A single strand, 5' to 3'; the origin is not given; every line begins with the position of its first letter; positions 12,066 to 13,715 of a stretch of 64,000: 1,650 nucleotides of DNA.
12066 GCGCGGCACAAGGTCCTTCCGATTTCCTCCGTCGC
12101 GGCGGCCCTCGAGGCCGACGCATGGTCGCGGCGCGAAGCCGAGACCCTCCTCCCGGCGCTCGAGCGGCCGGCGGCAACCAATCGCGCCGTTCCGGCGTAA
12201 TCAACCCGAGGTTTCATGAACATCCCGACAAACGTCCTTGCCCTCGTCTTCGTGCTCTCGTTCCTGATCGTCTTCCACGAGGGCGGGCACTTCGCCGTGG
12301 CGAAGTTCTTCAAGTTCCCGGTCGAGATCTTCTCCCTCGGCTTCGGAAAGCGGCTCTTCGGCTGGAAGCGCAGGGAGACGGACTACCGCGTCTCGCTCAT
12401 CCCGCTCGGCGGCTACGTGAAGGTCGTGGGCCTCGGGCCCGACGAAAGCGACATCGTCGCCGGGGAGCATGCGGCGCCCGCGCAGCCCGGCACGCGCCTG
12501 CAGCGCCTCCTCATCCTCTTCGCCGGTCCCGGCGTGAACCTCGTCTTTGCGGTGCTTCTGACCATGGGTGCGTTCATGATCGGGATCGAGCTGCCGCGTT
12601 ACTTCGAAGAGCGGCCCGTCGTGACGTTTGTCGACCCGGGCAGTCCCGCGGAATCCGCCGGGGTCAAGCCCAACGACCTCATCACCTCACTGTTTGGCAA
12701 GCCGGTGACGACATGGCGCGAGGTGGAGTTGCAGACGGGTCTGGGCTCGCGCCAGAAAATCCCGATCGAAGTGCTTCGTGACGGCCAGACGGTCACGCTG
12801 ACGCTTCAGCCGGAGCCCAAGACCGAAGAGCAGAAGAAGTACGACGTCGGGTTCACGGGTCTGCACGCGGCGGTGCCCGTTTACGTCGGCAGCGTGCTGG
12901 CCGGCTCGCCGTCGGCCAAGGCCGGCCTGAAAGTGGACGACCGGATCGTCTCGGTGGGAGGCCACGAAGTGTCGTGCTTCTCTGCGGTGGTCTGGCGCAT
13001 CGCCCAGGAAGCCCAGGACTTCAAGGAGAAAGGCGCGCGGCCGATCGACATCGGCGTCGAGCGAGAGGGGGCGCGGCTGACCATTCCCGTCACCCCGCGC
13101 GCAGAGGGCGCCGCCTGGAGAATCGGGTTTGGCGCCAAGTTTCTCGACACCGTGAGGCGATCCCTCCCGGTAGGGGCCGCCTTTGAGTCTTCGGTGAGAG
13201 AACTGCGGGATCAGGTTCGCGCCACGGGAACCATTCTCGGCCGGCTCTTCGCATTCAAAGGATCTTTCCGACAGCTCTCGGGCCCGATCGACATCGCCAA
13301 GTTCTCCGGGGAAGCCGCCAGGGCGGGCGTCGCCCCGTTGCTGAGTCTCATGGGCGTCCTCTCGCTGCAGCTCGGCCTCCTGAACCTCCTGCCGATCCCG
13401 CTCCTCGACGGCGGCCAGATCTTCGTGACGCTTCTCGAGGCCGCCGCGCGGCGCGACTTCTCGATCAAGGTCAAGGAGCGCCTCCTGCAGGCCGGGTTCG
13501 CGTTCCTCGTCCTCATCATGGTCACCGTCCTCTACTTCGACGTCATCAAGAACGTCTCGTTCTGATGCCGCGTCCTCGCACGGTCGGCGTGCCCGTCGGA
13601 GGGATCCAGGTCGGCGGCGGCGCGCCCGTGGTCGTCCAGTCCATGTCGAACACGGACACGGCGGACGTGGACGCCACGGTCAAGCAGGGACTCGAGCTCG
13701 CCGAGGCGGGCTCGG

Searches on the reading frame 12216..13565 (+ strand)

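Call 20: search_protein_families(library=pfam, proteins=[window:12216-13565:+], max_evalue=0.0001)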
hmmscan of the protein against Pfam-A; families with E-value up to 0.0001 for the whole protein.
window:12216-13565:+ (449 aa): 4 families
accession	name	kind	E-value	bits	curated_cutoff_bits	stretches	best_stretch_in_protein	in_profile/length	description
PF02163.28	Peptidase_M50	-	6.3e-56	189.6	27.2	1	10-433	2-220/221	Peptidase family M50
PF17820.7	PDZ_6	-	9.9e-17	60.9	27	2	224-252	2-30/54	PDZ domain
PF13180.12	PDZ_2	-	5.7e-16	59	27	2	131-197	11-78/80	PDZ domain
PF00595.29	PDZ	-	1.3e-14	54.8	23.2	2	219-255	24-60/81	PDZ domain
